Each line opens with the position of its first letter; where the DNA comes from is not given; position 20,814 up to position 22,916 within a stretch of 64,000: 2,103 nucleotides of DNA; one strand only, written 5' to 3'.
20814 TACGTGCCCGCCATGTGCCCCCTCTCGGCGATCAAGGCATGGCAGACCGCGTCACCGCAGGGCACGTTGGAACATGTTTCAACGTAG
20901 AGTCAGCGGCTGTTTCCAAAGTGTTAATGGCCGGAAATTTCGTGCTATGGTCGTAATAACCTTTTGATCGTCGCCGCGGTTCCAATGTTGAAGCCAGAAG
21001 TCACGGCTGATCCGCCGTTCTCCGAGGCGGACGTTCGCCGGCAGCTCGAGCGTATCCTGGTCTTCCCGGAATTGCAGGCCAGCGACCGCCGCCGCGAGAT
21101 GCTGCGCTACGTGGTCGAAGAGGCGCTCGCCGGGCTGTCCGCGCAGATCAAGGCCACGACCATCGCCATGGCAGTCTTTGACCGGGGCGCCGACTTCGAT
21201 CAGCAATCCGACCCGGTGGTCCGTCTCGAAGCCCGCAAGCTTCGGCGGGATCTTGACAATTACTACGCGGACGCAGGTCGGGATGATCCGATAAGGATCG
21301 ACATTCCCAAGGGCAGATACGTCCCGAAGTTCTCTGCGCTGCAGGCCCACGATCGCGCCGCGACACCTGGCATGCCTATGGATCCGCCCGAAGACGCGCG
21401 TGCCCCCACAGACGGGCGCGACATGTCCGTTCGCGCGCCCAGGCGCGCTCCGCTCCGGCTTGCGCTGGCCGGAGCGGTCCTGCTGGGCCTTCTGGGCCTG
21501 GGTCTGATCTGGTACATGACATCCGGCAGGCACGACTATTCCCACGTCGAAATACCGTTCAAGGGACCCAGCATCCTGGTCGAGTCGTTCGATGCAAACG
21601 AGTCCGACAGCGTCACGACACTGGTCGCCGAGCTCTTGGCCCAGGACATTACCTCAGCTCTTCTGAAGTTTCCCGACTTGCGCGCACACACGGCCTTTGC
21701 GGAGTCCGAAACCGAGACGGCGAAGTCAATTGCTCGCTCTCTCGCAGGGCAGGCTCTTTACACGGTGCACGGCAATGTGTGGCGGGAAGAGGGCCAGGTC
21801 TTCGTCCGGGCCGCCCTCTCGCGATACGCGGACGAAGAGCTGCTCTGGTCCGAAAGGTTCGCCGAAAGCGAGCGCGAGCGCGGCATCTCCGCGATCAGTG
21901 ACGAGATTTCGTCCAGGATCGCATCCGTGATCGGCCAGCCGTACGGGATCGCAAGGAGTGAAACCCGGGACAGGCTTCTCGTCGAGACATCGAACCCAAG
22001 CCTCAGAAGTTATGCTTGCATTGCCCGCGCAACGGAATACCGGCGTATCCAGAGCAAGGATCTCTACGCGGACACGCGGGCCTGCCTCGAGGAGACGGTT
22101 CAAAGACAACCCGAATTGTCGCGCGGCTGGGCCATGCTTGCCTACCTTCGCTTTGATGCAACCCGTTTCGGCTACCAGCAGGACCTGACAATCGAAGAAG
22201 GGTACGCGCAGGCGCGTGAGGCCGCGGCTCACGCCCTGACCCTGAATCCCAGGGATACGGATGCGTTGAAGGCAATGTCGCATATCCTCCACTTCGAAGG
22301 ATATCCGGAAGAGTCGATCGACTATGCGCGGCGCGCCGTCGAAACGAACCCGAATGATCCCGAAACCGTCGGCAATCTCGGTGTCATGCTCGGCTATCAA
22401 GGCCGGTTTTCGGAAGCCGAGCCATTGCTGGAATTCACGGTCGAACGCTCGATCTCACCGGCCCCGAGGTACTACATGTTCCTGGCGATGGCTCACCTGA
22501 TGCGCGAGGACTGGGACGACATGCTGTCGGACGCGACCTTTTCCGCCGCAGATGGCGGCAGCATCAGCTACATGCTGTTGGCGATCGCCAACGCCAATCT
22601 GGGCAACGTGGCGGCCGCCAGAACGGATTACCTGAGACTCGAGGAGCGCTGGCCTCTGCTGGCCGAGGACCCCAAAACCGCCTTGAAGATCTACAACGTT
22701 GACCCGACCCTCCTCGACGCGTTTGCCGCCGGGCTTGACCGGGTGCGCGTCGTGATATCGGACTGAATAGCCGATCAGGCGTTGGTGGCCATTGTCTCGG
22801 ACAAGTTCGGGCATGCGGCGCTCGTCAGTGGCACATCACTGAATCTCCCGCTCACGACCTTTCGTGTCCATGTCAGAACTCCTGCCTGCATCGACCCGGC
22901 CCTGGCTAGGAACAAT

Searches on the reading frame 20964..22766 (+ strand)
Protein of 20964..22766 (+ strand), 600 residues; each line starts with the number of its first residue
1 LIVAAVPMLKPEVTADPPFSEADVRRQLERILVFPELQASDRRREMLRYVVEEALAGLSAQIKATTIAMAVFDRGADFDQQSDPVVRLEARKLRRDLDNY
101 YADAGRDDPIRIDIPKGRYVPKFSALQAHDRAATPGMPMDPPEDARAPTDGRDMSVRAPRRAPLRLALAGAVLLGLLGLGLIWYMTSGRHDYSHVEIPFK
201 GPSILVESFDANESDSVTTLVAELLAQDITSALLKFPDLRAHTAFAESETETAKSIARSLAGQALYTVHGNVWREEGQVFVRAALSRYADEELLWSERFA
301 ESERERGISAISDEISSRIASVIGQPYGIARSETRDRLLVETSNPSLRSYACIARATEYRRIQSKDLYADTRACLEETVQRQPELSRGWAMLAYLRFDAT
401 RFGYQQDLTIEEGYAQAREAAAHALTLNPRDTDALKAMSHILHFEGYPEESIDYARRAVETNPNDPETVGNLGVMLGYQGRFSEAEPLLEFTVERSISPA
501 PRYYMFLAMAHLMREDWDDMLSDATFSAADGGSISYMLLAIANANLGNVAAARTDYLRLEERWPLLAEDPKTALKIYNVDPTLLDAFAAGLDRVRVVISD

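Call 8: search_protein_families(library=pfam, proteins=[window:20964-22766:+], max_evalue=0.001)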
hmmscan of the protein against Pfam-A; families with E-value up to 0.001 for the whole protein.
window:20964-22766:+ (600 aa): 7 families
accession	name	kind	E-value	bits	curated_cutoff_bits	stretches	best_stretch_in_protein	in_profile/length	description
PF13432.12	TPR_16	-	1.7e-08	35.2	32.7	0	477-519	8-49/65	Tetratricopeptide repeat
PF07719.23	TPR_2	-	4.1e-08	33.2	27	0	434-465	3-34/34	Tetratricopeptide repeat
PF13431.12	TPR_17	-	1.9e-06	28.1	24.4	0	455-486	2-33/34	Tetratricopeptide repeat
PF13428.12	TPR_14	-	4.1e-06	27.4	23.5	0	433-473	2-42/44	Tetratricopeptide repeat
PF13181.12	TPR_8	-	4e-05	23.9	25.7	0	438-465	7-34/34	Tetratricopeptide repeat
PF00515.34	TPR_1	-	0.00015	21.8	27.8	0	471-487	6-22/34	Tetratricopeptide repeat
PF13374.12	TPR_10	-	0.00095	19.6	27.5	0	470-490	6-26/42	Tetratricopeptide repeat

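Call 10: search_protein_families(library=ncbifam, proteins=[window:20964-22766:+], max_evalue=0.00001)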
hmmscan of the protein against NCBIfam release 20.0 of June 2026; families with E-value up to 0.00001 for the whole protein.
window:20964-22766:+ (600 aa): 3 families
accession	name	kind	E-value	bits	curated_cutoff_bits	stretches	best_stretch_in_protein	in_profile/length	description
TIGR02521.1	type_IV_pilW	equivalog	5.2e-09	36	154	1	414-493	47-126/234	type IV pilus biogenesis/stability protein PilW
TIGR02917.1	PEP_TPR_lipo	equivalog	4.3e-06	24.9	312.2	1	411-554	172-316/899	XrtA/PEP-CTERM system TPR-repeat protein PrsT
NF002725.1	PRK02603.1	equivalog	5.2e-06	26.6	143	0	412-486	49-126/173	photosystem I assembly protein Ycf3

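Call 59: find_homologous_proteins(query=window:20985-22766:+, max_evalue=1e-10)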
Query window:20985-22766:+ (593 aa): 516 proteins with E <= 1e-10 among 8000 candidates; the best 120 are listed.
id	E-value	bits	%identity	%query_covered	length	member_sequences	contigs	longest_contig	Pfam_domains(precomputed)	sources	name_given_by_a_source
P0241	0.0e+0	1309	100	100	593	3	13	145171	PF13431.13,PF13432.13,PF13428.13,PF07719.24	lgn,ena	-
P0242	6.0e-271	918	72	98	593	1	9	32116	PF14559.13,PF13431.13,PF00515.35,PF13432.13,PF13428.13,PF07719.24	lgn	-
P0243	2.3e-261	887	70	99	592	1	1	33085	PF13431.13,PF13371.13,PF00515.35,PF13432.13,PF13428.13,PF13181.13,PF07719.24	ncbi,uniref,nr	ncbi:hypothetical protein QO034_21035 [Sedimentitalea sp. JM2-8]|uniref:TolB amino-terminal domain-c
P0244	3.2e-258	876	70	98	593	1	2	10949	PF13431.13,PF13432.13,PF13428.13,PF07719.24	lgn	-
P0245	9.8e-250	848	66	100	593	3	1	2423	PF14559.13,PF13431.13,PF00515.35,PF13432.13,PF13428.13,PF13181.13,PF07719.24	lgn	-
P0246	1.7e-244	831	66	98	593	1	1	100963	PF13431.13,PF13371.13,PF00515.35,PF13432.13,PF13428.13,PF07719.24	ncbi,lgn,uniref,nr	ncbi:hypothetical protein [Ruegeria sp. HKCCSP335]|uniref:hypothetical protein n=1 Tax=Ruegeria sp. 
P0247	5.1e-241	819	66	100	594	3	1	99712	PF13431.13,PF00515.35,PF13432.13,PF13181.13,PF07719.24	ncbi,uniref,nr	ncbi:hypothetical protein [Maritimibacter alkaliphilus]|uniref:hypothetical protein n=1 Tax=Maritimi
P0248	3.2e-196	672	54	99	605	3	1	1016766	PF14559.13,PF13431.13,PF00515.35,PF13428.13,PF07719.24,PF13374.13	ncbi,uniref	ncbi:tetratricopeptide repeat protein [Roseibium sp.]|uniref:tetratricopeptide repeat protein n=1 Ta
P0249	2.1e-188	646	53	100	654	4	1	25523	PF14559.13,PF13431.13,PF00515.35,PF13432.13,PF13428.13,PF07719.24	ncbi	-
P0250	1.7e-172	593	50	99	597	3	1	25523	PF14559.13,PF13431.13,PF13414.13,PF00515.35,PF13424.13,PF13432.13,PF13428.13,PF13181.13,PF07719.24,PF13374.13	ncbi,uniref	ncbi:tetratricopeptide repeat protein [Roseibium sp.]|uniref:tetratricopeptide repeat protein n=1 Ta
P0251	1.1e-167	577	49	99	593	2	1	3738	PF14559.13,PF13431.13,PF13432.13,PF13428.13,PF13181.13,PF07719.24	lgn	-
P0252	4.4e-162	559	49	97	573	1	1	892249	PF13431.13,PF13432.13,PF13428.13,PF07719.24,PF13374.13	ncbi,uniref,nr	ncbi:hypothetical protein R5H30_00375 [Sulfitobacter sp. D35]|uniref:hypothetical protein n=1 Tax=Su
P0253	9.6e-162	558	49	99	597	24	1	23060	PF13431.13,PF23914.2,PF13414.13,PF00515.35,PF13432.13,PF13428.13,PF13181.13,PF07719.24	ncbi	-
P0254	7.9e-161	555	50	97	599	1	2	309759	PF13431.13,PF13428.13,PF07719.24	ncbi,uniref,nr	ncbi:hypothetical protein H1W37_18095 [Stappia taiwanensis]|uniref:TolB amino-terminal domain-contai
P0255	1.7e-158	547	48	98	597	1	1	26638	PF13431.13,PF13428.13,PF07719.24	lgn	-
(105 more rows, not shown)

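Call 67: predict_structure(alignment_id=A1)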
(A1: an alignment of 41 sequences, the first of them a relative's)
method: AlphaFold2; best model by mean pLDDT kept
length: 593 residues; sequences in the alignment: 41
mean_pLDDT: 83.0   pTM: 0.56
mean pLDDT of the five models: 83.0, 81.3, 80.4, 79.9, 76.0
residues with pLDDT >= 90: 298; 70-90: 199; 50-70: 38; < 50: 58
segments of 3 or more residues with pLDDT < 50: 1-8, 121-156, 181-190, 241-243
pLDDT, mean of each block of 10 residues (from residue 1): 41 91 89 90 96 91 92 87 93 90 92 88 34 35 33 48 81 75 44 76 84 86 81 75 51 71 89 89 85 67 80 71 74 77 86 82 93 93 96 89 94 98 96 96 98 91 97 97 90 91 98 96 90 98 97 96 93 96 97 89
secondary structure, 60 per line:
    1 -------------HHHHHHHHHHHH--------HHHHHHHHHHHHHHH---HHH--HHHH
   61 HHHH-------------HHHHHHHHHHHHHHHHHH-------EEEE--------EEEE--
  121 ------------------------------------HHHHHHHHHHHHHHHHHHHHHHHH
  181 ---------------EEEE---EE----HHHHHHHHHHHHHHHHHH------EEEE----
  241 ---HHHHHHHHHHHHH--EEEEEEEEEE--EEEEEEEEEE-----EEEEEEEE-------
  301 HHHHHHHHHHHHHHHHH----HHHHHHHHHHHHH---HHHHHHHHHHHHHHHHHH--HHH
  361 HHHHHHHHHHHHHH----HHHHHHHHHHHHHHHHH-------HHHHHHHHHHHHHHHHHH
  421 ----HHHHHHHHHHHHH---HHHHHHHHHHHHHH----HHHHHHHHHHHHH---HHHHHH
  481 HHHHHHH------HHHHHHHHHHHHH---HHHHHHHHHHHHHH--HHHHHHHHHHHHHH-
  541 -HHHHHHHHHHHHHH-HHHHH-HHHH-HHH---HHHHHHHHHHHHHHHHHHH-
elements in order: H14-25 H34-48 H57-64 H78-95 E103-106 E115-118 H157-180 E196-199 H209-226 E233-236 H244-256 E259-268 E271-280 E286-293 H301-317 H322-334 H338-355 H358-374 H379-395 H403-420 H425-437 H441-454 H459-471 H475-487 H494-506 H510-523 H526-539 H542-555 H557-561 H563-566 H574-592

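Call 71: fold_search(model_id=the predicted structure, library=pdb)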
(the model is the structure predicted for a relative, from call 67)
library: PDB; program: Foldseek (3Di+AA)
matches with E <= 10: 1485; with E <= 0.001: 93
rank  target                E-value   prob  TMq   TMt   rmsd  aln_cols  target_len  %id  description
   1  8chy                  3.7e-07  1.00  0.25  0.48  11.0       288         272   18  Crystal structure of an 8-repeat consensus TPR superhelix with Zinc. (released 2024-02-21)
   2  9qhb                  4.0e-06  1.00  0.27  0.52  10.0       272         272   16  Crystal structure of 16-repeat CTPR protein with eliminated coordination sites (released 2025-10-22)
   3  3ly9                  5.1e-06  1.00  0.20  0.34  16.9       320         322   14  Crystal structure of mutant D471N of the periplasmic domain of CadC (released 2011-02-09)
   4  3lya                  7.3e-06  1.00  0.20  0.34  16.9       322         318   13  Crystal structure of the periplasmic domain of CadC in the presence of K2ReCl6 (released 2011-02-09)
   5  3ly8                  8.5e-06  1.00  0.20  0.34  16.8       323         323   14  Crystal structure of mutant D471E of the periplasmic domain of CadC (released 2011-02-09)
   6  9qhc_B                8.9e-06  1.00  0.27  0.52   8.7       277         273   19  Crystal structure of 8-repeat CTPR protein with eliminated coordination sites (released 2025-10-22)
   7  7yea_A                1.6e-05  1.00  0.25  0.16  14.6       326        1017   16  Human O-GlcNAc transferase Dimer (released 2023-07-12)
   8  3ly7                  1.7e-05  1.00  0.19  0.33  16.9       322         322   15  Crystal structure of the periplasmic domain of CadC (released 2011-02-09)
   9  7yeh_A                1.8e-05  1.00  0.24  0.15  16.0       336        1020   16  Cryo-EM structure of human OGT-OGA complex (released 2023-07-12)
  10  6eou                  1.9e-05  1.00  0.27  0.43  13.1       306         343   17  O-GlcNAc transferase TPR domain with the intellectual disability associated mutation L254F (released 2018-05-09)
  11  9qhc_A                2.0e-05  1.00  0.27  0.51   9.3       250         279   19  Crystal structure of 8-repeat CTPR protein with eliminated coordination sites (released 2025-10-22)
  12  6q6g_J                3.4e-05  1.00  0.32  0.37  10.1       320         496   12  Cryo-EM structure of the APC/C-Cdc20-Cdk2-cyclinA2-Cks2 complex, the D1 box class (released 2019-09-11)
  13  7ntf_A                4.3e-05  1.00  0.21  0.15  17.0       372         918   15  Cryo-EM structure of unliganded O-GlcNAc transferase (released 2021-11-17)
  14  7y4i_A                4.5e-05  1.00  0.24  0.19  24.9       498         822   12  Crystal structure of SPINDLY in complex with GDP (released 2022-12-07)
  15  1w3b_A                4.7e-05  1.00  0.26  0.37  13.4       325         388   16  The superhelical TPR domain of O-linked GlcNAc transferase reveals structural similarities to importin alpha. (released 2004-09-09)
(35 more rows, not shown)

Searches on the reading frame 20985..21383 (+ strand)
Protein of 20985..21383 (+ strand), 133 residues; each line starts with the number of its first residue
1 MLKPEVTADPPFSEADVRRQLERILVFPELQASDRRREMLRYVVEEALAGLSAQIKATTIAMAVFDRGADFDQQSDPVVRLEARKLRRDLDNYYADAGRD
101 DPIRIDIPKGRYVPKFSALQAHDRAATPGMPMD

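Call 55: search_protein_families(library=pfam, proteins=[window:20985-21383:+], max_evalue=5)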
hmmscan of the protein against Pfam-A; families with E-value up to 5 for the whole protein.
seq(133 aa): 0 families

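Call 77: predict_structure(alignment_id=A2)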
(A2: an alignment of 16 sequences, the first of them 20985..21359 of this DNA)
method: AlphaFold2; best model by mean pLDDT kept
length: 125 residues; sequences in the alignment: 16
mean_pLDDT: 89.0   pTM: 0.81
mean pLDDT of the five models: 89.0, 88.9, 88.3, 88.1, 87.3
residues with pLDDT >= 90: 105; 70-90: 5; 50-70: 5; < 50: 10
segments of 3 or more residues with pLDDT < 50: 1-7, 123-125
pLDDT, mean of each block of 10 residues (from residue 1): 46 93 95 96 97 95 95 93 97 94 95 91 49
secondary structure, 60 per line:
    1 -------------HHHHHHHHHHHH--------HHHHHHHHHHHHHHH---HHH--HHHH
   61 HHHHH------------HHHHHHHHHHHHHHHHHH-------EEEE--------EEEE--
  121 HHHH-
elements in order: H14-25 H34-48 H57-65 H78-95 E103-106 E115-118 H121-124

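Call 79: fold_search(model_id=the predicted structure, library=pdb)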
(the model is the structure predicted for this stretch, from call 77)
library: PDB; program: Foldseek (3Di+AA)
matches with E <= 10: 32; with E <= 0.001: 0
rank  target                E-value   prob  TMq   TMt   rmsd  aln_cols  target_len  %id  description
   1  6cca                  3.3e+00  0.06  0.28  0.10  15.2        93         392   12  Crystal structure of DszA carbon methyltransferase (released 2018-12-05)
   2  4xc6_B                3.5e+00  0.02  0.17  0.04  15.7       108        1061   13  Isobutyryl-CoA mutase fused with bound adenosylcobalamin, GDP, and Mg (holo-IcmF/GDP) (released 2015-02-11)
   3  9y49_CU               3.7e+00  0.11  0.22  0.24   3.6        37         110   16  Structure of tuco-tuco ribosome with P/E tRNA and eEF2 (rotated) (released 2026-02-18)
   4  7qiw_W                3.7e+00  0.10  0.22  0.26   3.8        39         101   18  Specific features and methylation sites of a plant ribosome. 60S ribosomal subunit. (released 2022-07-13)
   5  4lln_D                3.9e+00  0.11  0.32  0.30   9.5       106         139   13  Crystal structure of S. aureus MepR-DNA complex (released 2014-05-14)
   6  9lp2_D                3.9e+00  0.06  0.25  0.21  12.5        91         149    4  Crystal structure of de novo designed amantadine induced heterodimer dAID23.4 (released 2025-12-17)
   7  1t6s_A                4.4e+00  0.09  0.33  0.27   5.0        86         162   20  Crystal structure of a conserved hypothetical protein from Chlorobium tepidum (released 2004-12-07)
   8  3vu7_H                4.4e+00  0.04  0.22  0.26  11.6        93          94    9  Crystal structure of REV1-REV7-REV3 ternary complex (released 2012-08-08)
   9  1vzy_A                4.7e+00  0.01  0.15  0.08  23.9       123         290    8  Crystal structure of the Bacillus subtilis HSP33 (released 2004-10-06)
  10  3hug_E                5.0e+00  0.15  0.37  0.58   5.2        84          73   18  Crystal structure of Mycobacterium tuberculosis anti-sigma factor RslA in complex with -35 promoter binding domain of  (released 2010-03-02)
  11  4l9n_A                5.3e+00  0.06  0.30  0.28  12.3       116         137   10  Crystal structure of MepR A103V mutant from multidrug resistant S. aureus clinical isolate (released 2013-09-11)
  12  9fia_BO               5.3e+00  0.05  0.23  0.14   8.4        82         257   16  SSU(body) structure derived from the SSU sample of the mitoribosome from T. gondii. (released 2024-12-11)
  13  5vyv_A                6.0e+00  0.06  0.29  0.23   7.5        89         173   13  Crystal structure of a protein of unknown function YceH/ECK1052 involved in membrane biogenesis from Escherichia coli (released 2017-06-07)
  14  9y4h_CU               6.3e+00  0.08  0.21  0.25   3.6        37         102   16  Structure of guinea pig ribosome with P/E-tRNA and mRNA (released 2026-02-18)
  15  1lyn_A                6.3e+00  0.03  0.20  0.20  13.9        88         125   12  CRYSTAL STRUCTURE AND SUBUNIT DYNAMICS OF THE LYSIN DIMER: EGG ENVELOPES DISSOCIATE DIMERS, THE MONOMER IS THE ACTIVE  (released 1995-06-03)
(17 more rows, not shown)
